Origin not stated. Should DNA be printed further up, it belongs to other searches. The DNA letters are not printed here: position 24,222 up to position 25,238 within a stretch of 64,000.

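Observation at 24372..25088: Bacterial ERCC4-fold + HhH2 protein whose nuclease motif appears inactivated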

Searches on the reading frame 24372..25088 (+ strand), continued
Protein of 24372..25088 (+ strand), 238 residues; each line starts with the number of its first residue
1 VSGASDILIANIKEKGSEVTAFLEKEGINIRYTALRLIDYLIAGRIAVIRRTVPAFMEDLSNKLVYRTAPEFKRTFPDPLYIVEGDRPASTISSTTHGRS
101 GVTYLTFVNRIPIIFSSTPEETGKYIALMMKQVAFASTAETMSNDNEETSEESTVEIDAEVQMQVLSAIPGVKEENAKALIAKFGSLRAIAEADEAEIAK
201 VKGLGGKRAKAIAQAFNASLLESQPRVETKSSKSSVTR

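Call 25: fold_search(model_id=the predicted structure, library=pdb)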
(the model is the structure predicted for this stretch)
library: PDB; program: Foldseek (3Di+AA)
matches with E <= 10: 713; with E <= 0.001: 62
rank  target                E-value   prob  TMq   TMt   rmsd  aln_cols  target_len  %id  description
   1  2bgw_B                8.2e-15  1.00  0.40  0.46  11.6       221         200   25  XPF from Aeropyrum pernix, complex with DNA (released 2005-02-23)
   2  2bhn_A                1.8e-14  1.00  0.41  0.46  13.8       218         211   25  XPF from Aeropyrum pernix (released 2005-02-23)
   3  2bhn_B                2.3e-13  1.00  0.40  0.47  13.7       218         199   25  XPF from Aeropyrum pernix (released 2005-02-23)
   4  2bgw_A                7.6e-13  1.00  0.40  0.43  17.3       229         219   24  XPF from Aeropyrum pernix, complex with DNA (released 2005-02-23)
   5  2bhn_C                1.3e-12  1.00  0.41  0.49  13.8       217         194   24  XPF from Aeropyrum pernix (released 2005-02-23)
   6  9hjo_B                6.2e-11  1.00  0.41  0.49  11.7       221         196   15  FANCM-FAAP24-dsDNA complex (released 2025-06-11)
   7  9qec_B                1.9e-10  1.00  0.35  0.41  12.7       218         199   14  Cryo-EM structure of the XPF-ERCC1-XPA complex (released 2025-12-17)
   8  4bxo_B                2.1e-10  1.00  0.41  0.49  12.3       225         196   16  Architecture and DNA recognition elements of the Fanconi anemia FANCM- FAAP24 complex (released 2013-08-28)
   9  9hjo_D                4.2e-10  1.00  0.41  0.50  11.7       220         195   15  FANCM-FAAP24-dsDNA complex (released 2025-06-11)
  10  1j22                  5.1e-10  1.00  0.41  0.71   5.1       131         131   26  Crystal structure of archaeal XPF/Mus81 homolog, Hef from Pyrococcus furiosus, nuclease domain, selenomet derivative (released 2003-04-22)
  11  4m6w_B                5.4e-10  1.00  0.40  0.49  11.4       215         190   16  Crystal structure of the C-terminal segment of FANCM in complex with FAAP24 (released 2013-10-02)
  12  1j24                  6.5e-10  1.00  0.41  0.71   5.1       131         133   26  Crystal structure of archaeal XPF/Mus81 homolog, Hef from Pyrococcus furiosus, nuclease domain, Ca cocrystal (released 2003-04-22)
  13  9hjo_C                1.7e-09  1.00  0.38  0.43  18.3       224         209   19  FANCM-FAAP24-dsDNA complex (released 2025-06-11)
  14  9hjo_A                2.3e-09  1.00  0.38  0.42  18.4       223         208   18  FANCM-FAAP24-dsDNA complex (released 2025-06-11)
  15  9qed_B                2.5e-09  1.00  0.37  0.43  12.3       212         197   15  Cryo-EM structure of the XPF-ERCC1-SLX4(330-555)-SLX4IP complex (released 2025-12-17)
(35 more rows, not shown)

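Call 29: search_protein_representatives(alignment_id=A2)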
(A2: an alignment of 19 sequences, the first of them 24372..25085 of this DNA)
Query: 19 sequences, 241 profile positions. Proteins with E-value up to 0.001 (for the whole library): 3214; up to 1e-10: 945; up to 1e-30: 10. The best 150 are listed.
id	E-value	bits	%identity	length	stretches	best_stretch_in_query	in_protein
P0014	1.8e-110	384.8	-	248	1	1-241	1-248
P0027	1.7e-101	355.4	-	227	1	1-230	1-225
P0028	5.8e-64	232.4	-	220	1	8-225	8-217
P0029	2.8e-47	177.8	-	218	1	5-220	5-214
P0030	6.5e-42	160.3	-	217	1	7-223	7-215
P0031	3.9e-39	151.2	-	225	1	5-220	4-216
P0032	5.5e-36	140.8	-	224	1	8-220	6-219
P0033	7.9e-34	133.8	-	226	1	9-225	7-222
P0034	4.5e-33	131.3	-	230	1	8-221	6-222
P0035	7.1e-31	124.1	-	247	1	12-220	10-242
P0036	1.7e-30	122.9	-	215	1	15-222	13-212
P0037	7.5e-30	120.8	-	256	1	7-221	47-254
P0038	9.2e-30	120.5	-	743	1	5-221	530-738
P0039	5.4e-28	114.7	-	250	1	8-226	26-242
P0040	5.9e-27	111.3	-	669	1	11-227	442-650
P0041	6.9e-27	111.1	-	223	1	8-226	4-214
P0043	2.4e-26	109.3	-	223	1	8-223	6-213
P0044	6.0e-26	108.0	-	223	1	8-226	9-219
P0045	1.7e-25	106.5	-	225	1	6-225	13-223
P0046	1.9e-25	106.4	-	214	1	5-220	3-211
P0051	3.3e-25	105.6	-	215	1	7-222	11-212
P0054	6.9e-25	104.5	-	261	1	8-226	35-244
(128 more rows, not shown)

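Call 32: list_cluster_members(proteins=[P0027, P0028, P0029, P0030, P0031, P0032, P0033, P0034, P0035, P0037])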
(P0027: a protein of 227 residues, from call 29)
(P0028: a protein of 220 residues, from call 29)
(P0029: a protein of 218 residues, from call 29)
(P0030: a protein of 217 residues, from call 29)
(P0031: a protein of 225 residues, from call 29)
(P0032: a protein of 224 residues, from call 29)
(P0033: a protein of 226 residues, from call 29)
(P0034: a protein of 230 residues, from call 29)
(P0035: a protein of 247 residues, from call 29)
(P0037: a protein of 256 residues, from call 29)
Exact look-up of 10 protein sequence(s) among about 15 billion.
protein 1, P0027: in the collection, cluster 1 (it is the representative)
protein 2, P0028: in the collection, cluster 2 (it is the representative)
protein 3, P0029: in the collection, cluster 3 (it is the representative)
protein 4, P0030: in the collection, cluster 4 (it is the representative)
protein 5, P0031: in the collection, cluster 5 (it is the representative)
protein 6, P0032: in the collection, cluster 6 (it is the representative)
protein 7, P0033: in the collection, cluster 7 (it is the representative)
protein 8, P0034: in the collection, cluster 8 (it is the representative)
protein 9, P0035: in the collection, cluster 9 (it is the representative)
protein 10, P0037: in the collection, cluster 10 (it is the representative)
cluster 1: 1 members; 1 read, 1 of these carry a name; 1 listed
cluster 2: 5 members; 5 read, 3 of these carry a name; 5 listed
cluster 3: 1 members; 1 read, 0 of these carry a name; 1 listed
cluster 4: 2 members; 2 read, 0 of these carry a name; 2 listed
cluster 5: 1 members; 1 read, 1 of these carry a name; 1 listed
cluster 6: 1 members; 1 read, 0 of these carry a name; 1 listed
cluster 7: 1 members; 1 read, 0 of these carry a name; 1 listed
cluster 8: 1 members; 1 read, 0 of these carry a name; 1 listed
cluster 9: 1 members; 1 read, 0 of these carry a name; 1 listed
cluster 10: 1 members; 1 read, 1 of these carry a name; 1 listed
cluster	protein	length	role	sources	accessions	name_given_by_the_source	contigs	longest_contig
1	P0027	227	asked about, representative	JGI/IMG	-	ERCC4-type nuclease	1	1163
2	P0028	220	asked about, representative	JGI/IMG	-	ERCC4-type nuclease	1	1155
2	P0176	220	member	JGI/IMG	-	ERCC4-type nuclease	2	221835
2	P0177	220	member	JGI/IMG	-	ERCC4-type nuclease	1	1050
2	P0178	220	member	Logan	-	-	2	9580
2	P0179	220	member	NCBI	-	-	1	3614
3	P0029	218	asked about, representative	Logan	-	-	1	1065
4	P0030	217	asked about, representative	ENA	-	-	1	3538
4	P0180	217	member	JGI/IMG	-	-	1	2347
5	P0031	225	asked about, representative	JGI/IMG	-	Fanconi anemia group M protein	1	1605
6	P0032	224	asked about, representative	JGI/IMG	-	-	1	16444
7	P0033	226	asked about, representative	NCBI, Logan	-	-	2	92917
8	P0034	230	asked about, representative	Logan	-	-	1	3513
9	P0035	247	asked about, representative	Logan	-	-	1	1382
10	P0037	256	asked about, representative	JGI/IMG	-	ERCC4-type nuclease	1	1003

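Call 34: find_related_loci(query=A2, collection=genome_contigs, flank=10000)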
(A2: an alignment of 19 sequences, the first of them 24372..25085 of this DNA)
Query A2 (238 aa) in genome_contigs; peptide patterns used: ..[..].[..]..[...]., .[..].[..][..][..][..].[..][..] (x = any residue, [..] = any of these).
105 stretches matched a pattern; 14 encode a relative of the query (tblastn E <= 1e-3); 14 distinct loci.
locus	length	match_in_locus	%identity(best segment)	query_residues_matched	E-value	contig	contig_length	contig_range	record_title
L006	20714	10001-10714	95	1-238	8e-151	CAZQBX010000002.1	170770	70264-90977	MAG TPA_asm: uncultured Ignavibacteria bacterium isolate binchicken_co16_313 genome assembly, contig: NODE_111_length_17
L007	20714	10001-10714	93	1-238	3e-141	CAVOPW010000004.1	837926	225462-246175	MAG: uncultured bacterium isolate MFD00032.bin.2.168 genome assembly, contig: contig_11060, whole genome shotgun sequenc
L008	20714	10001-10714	83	1-238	7e-135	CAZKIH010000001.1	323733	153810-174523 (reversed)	MAG TPA_asm: uncultured Ignavibacteria bacterium isolate SRP173033_co2_66 genome assembly, contig: NODE_5_length_323733_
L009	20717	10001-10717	83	1-238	3e-133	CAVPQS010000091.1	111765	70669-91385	MAG: uncultured bacterium isolate MFD10097.bin.1.9 genome assembly, contig: contig_7717, whole genome shotgun sequence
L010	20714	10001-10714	77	1-238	5e-117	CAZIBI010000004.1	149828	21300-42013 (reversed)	MAG TPA_asm: uncultured Ignavibacteria bacterium isolate binchicken_co199_86 genome assembly, contig: NODE_125_length_14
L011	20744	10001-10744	63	1-238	3e-99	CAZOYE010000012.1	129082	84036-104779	MAG TPA_asm: uncultured Ignavibacteria bacterium isolate SRP323723_co1_129 genome assembly, contig: NODE_113_length_1290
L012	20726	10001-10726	58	1-238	2e-95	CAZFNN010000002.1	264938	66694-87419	MAG TPA_asm: uncultured Ignavibacteria bacterium isolate SRP323723_co1_126 genome assembly, contig: NODE_22_length_26493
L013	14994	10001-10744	62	1-238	2e-93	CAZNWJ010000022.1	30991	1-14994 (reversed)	MAG TPA_asm: uncultured Ignavibacteria bacterium isolate binchicken_co16_17 genome assembly, contig: NODE_2455_length_30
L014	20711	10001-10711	62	1-235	1e-87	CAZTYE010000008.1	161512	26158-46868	MAG TPA_asm: uncultured Ignavibacteria bacterium isolate binchicken_co16_162 genome assembly, contig: NODE_123_length_16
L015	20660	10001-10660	44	8-218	4e-66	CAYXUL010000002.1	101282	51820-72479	MAG TPA_asm: uncultured Ignavibacteria bacterium isolate SRP214966_co3_82 genome assembly, contig: NODE_58_length_101282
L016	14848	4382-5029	46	1-218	4e-59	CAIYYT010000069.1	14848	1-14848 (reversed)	uncultured bacterium isolate AlinenSedimentsCore2_bin-0496 genome assembly, contig: bin-0496:069/266, whole genome shotg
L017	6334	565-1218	46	1-220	4e-59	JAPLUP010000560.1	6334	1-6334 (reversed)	MAG: Candidatus Zixiibacteriota bacterium isolate LacPavin_0920_SED4_MAG_53_9 LacPavin_0920_SED4_scaffold_3111304, whole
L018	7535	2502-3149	45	1-218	2e-58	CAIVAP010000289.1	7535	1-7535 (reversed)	uncultured bacterium isolate AlinenSediments_bin-0053 genome assembly, contig: bin-0053:289/302, whole genome shotgun se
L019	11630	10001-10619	54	14-225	8e-29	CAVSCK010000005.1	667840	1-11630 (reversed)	MAG: uncultured bacterium isolate MFD05942.bin.1.428 genome assembly, contig: contig_930, whole genome shotgun sequence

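Call 38: find_homologous_proteins(query=A4, max_evalue=1e-10)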
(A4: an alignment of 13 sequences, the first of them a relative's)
Query A4 (13 sequences) (225 aa, profile of the alignment): 52 proteins with E <= 1e-10 among 8000 candidates.
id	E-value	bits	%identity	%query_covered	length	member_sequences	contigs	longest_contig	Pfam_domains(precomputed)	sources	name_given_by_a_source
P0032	8.3e-82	292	54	96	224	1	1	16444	PF12826.14,PF14520.13,PF02732.22,PF00633.30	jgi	-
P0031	6.9e-81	289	100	100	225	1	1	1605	PF12826.14,PF14520.13,PF02732.22,PF00633.30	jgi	jgi:Fanconi anemia group M protein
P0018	5.5e-79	283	29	94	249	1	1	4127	PF12826.14,PF14520.13,PF02732.22,PF00633.30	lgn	-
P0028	4.1e-77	277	30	93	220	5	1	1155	PF14520.13,PF02732.22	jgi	jgi:ERCC4-type nuclease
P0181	1.3e-74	268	75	100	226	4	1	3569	PF12826.14,PF14520.13,PF02732.22,PF00633.30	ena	-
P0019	3.4e-74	267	34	89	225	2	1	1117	PF12826.14,PF14520.13,PF02732.22,PF00633.30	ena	-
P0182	4.7e-74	267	29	94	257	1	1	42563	PF12826.14,PF14520.13,PF02732.22,PF00633.30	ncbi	-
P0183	4.9e-74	267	69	100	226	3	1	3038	PF12826.14,PF14520.13,PF02732.22,PF00633.30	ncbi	-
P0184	3.1e-73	264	50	96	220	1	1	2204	PF12826.14,PF14520.13,PF02732.22,PF00633.30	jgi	jgi:ERCC4-type nuclease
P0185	4.0e-73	264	45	97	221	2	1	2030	PF12826.14,PF14520.13,PF02732.22,PF00633.30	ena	-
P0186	1.1e-72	262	53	96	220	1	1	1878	PF12826.14,PF14520.13,PF02732.22,PF00633.30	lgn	-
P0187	1.6e-72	262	46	96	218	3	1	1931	PF12826.14,PF14520.13,PF02732.22,PF00633.30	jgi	jgi:ERCC4-type nuclease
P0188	2.0e-72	261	53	96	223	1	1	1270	PF12826.14,PF14520.13,PF02732.22,PF00633.30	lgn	-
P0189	2.7e-72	261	53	98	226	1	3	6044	PF12826.14,PF14520.13,PF02732.22,PF00633.30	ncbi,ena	-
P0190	2.8e-72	261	70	97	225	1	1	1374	PF12826.14,PF14520.13,PF02732.22,PF00633.30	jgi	jgi:ERCC4-type nuclease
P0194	1.4e-70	255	55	96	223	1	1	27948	PF12826.14,PF14520.13,PF02732.22,PF00633.30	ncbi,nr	ncbi:MAG: hypothetical protein GY841_15100 [FCB group bacterium]|nr:hypothetical protein [FCB group 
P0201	9.2e-69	249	56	100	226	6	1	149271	PF12826.14,PF14520.13,PF02732.22,PF00633.30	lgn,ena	-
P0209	8.3e-67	243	47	96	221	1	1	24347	PF12826.14,PF14520.13,PF02732.22,PF00633.30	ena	-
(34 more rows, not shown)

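Call 39: find_encoding_contigs(protein=P0201, flank=10000, max_places=1)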
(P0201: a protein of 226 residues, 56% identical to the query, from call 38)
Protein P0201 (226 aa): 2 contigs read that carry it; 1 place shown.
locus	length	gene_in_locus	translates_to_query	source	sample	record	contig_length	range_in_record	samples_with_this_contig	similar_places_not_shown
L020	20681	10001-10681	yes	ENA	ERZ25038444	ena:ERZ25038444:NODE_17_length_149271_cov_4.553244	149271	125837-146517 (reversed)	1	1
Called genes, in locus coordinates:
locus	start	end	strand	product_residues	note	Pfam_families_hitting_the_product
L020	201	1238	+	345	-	-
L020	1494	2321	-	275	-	PF13371:TPR_9 (faint), PF00515:TPR_1 (faint), PF07719:TPR_2 (faint), PF13428:TPR_14 (faint), PF13432:TPR_16 (faint), PF23914:TPR_CcmH_CycH (faint), PF13181:TPR_8 (faint), PF14559:TPR_19 (weak), +2 more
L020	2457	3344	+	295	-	PF02481:DNA_processg_A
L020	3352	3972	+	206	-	PF01205:Impact_N, PF09186:DUF1949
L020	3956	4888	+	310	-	PF00294:PfkB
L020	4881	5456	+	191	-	PF01569:PAP2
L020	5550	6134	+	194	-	PF00117:GATase, PF07722:Peptidase_C26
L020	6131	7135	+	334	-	PF00425:Chorismate_bind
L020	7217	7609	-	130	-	PF02627:CMD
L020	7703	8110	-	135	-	-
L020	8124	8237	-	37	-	-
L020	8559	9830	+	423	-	-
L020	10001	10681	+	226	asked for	PF02732:ERCC4, PF12826:HHH_2, PF14520:HHH_5, PF00633:HHH (weak)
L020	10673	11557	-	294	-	PF01370:Epimerase, PF02719:Polysacc_synt_2, PF04321:RmlD_sub_bind, PF16363:GDP_Man_Dehyd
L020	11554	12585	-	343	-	PF01073:3Beta_HSD, PF01370:Epimerase, PF02719:Polysacc_synt_2, PF04321:RmlD_sub_bind, PF07993:NAD_binding_4, PF16363:GDP_Man_Dehyd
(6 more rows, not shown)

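Call 40: find_encoding_contigs(protein=P0194, flank=10000, max_places=1)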
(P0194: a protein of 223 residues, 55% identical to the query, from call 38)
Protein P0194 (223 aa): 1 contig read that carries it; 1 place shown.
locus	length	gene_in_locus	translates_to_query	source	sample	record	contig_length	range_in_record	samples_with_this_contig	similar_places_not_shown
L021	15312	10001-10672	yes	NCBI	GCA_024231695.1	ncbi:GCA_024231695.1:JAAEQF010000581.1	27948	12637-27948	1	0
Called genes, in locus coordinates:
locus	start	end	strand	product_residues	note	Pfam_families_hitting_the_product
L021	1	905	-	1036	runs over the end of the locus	PF00873:ACR_tran, PF03176:MMPL (faint)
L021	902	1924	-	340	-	PF25919:BSH_CusB (faint), PF00364:Biotin_lipoyl (faint), PF25917:BSH_RND, PF25973:BSH_CzcB (weak), PF25984:BSH_YknX (faint), PF25954:Beta-barrel_RND_2 (weak), PF25989:YknX_C (weak)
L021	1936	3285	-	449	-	PF02321:OEP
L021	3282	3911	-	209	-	PF00440:TetR_N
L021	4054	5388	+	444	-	PF05496:RuvB_N, PF00004:AAA, PF16193:AAA_assoc_2, PF12002:MgsA_C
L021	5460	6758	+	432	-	-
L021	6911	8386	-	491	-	-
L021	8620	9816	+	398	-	-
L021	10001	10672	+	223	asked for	PF02732:ERCC4, PF12826:HHH_2, PF14520:HHH_5, PF00633:HHH (weak)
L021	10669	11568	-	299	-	PF01370:Epimerase, PF02719:Polysacc_synt_2, PF04321:RmlD_sub_bind, PF16363:GDP_Man_Dehyd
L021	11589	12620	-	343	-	PF01073:3Beta_HSD, PF01370:Epimerase, PF02719:Polysacc_synt_2, PF04321:RmlD_sub_bind, PF07993:NAD_binding_4, PF16363:GDP_Man_Dehyd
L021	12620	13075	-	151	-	PF00908:dTDP_sugar_isom, PF14667:Polysacc_synt_C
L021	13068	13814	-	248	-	PF00483:NTP_transferase, PF12804:NTP_transf_3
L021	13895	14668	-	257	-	PF00106:adh_short, PF01370:Epimerase (faint), PF08659:KR, PF23441:SDR, PF13561:adh_short_C2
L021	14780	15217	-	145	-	PF03544:TonB_C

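Call 41: find_encoding_contigs(protein=P0182, flank=10000, max_places=1)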
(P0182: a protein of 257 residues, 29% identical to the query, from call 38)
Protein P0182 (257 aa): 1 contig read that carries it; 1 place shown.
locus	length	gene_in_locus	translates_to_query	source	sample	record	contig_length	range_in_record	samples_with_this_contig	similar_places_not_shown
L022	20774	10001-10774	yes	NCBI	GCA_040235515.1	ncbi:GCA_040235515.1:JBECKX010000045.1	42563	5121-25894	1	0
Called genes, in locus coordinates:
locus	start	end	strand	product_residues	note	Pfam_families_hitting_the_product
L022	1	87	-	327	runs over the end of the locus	PF00793:DAHP_synth_1, PF03102:NeuB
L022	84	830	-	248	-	PF01209:Ubie_methyltran, PF13489:Methyltransf_23 (weak), PF13847:Methyltransf_31, PF08241:Methyltransf_11, PF08242:Methyltransf_12, PF13649:Methyltransf_25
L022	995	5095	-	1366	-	PF08447:PAS_3, PF00989:PAS, PF08448:PAS_4, PF13188:PAS_8, PF08447:PAS_3, PF13426:PAS_9, PF00989:PAS, PF08448:PAS_4, +16 more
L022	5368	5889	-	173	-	PF00583:Acetyltransf_1 (weak)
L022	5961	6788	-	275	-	PF00800:PDT, PF01842:ACT (weak)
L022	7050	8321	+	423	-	PF05496:RuvB_N, PF00004:AAA, PF13173:AAA_14 (weak), PF16193:AAA_assoc_2, PF12002:MgsA_C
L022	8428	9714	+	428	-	-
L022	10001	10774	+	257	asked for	PF02732:ERCC4, PF00633:HHH (faint), PF12826:HHH_2 (weak), PF14520:HHH_5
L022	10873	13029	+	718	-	PF11028:TMEM260_N, PF07719:TPR_2 (faint), PF14559:TPR_19 (faint), PF13176:TPR_7 (faint), PF13181:TPR_8 (faint), PF13371:TPR_9 (weak)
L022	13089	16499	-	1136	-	PF13574:Reprolysin_2 (weak), PF13582:Reprolysin_3, PF13583:Reprolysin_4, PF13688:Reprolysin_5, PF24684:Vgb_lyase (faint), PF01436:NHL (faint), PF02412:TSP_3 (weak)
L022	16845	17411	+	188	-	PF09411:PagL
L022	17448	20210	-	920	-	PF00246:Peptidase_M14, PF13620:CarboxypepD_reg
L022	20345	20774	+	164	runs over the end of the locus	PF04073:tRNA_edit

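Call 42: find_encoding_contigs(protein=P0209, flank=10000, max_places=1)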
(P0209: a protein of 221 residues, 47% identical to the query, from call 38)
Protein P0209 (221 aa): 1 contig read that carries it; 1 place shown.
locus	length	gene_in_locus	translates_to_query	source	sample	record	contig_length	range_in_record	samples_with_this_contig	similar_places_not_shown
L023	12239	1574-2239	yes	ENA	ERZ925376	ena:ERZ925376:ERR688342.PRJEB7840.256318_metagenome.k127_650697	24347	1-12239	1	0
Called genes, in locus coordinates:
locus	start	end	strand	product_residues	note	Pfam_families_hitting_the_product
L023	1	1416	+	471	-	?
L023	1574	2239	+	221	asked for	PF02732:ERCC4, PF12826:HHH_2, PF14520:HHH_5, PF00633:HHH (weak)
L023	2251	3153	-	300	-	PF04321:RmlD_sub_bind, PF01370:Epimerase, PF02719:Polysacc_synt_2 (faint), PF07993:NAD_binding_4 (faint), PF16363:GDP_Man_Dehyd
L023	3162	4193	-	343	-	PF01073:3Beta_HSD, PF01370:Epimerase, PF02719:Polysacc_synt_2, PF04321:RmlD_sub_bind, PF07993:NAD_binding_4, PF16363:GDP_Man_Dehyd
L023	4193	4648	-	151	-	PF00908:dTDP_sugar_isom, PF14667:Polysacc_synt_C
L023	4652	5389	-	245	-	PF00483:NTP_transferase, PF12804:NTP_transf_3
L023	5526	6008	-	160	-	PF04008:Adenosine_kin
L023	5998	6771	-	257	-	-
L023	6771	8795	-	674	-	PF12717:Cnd1 (faint), PF02985:HEAT (faint), PF13513:HEAT_EZ (faint), PF13646:HEAT_2 (weak), PF00160:Pro_isomerase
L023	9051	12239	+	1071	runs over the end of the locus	PF00404:Dockerin_1 (weak)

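Call 53: list_cluster_members(proteins=[P0039, P0041, P0043, P0044, P0045, P0046, P0051, P0054, P0036, P0038])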
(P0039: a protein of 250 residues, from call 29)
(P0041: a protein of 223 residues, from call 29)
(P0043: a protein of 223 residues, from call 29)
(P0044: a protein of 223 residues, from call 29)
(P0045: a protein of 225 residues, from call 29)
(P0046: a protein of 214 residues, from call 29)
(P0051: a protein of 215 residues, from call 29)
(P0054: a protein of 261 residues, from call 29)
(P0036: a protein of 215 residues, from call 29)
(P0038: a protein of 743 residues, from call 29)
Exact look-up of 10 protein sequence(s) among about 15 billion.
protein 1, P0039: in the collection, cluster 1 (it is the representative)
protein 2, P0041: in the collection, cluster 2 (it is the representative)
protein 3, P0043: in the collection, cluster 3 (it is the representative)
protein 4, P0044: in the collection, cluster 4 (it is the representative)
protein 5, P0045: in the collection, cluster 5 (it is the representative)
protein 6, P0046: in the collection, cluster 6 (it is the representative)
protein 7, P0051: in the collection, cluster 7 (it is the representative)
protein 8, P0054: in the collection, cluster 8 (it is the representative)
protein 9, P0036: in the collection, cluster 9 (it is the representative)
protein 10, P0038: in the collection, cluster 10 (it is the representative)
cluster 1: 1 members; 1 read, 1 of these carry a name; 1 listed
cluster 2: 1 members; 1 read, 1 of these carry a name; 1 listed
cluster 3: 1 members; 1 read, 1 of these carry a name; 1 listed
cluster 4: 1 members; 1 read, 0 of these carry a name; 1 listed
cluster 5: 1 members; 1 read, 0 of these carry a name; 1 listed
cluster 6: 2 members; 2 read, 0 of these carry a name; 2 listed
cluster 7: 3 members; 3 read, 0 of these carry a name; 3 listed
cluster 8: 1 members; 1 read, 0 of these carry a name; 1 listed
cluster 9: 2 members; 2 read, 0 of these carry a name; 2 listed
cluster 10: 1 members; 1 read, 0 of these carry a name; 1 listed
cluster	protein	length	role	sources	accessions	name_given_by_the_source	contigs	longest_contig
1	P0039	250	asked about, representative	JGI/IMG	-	Fanconi anemia group M protein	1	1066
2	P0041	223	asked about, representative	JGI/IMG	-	Fanconi anemia group M protein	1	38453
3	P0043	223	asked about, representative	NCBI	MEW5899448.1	MAG: ERCC4 domain-containing protein [Bacillota bacterium]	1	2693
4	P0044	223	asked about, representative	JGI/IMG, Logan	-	-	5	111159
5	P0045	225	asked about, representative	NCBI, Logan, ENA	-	-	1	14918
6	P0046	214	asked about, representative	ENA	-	-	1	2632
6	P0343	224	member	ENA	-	-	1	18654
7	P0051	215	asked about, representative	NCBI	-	-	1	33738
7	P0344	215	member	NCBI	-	-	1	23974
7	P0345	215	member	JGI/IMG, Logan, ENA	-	-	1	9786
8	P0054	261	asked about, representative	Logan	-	-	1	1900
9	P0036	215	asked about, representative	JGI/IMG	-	-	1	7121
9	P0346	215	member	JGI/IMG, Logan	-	-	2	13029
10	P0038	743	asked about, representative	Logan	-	-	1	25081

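Call 57: search_protein_families(library=padloc, proteins=[window:24372-25088:+], max_evalue=1)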
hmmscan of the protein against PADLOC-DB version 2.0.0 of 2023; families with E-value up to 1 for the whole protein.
window:24372-25088:+ (238 aa): 0 families
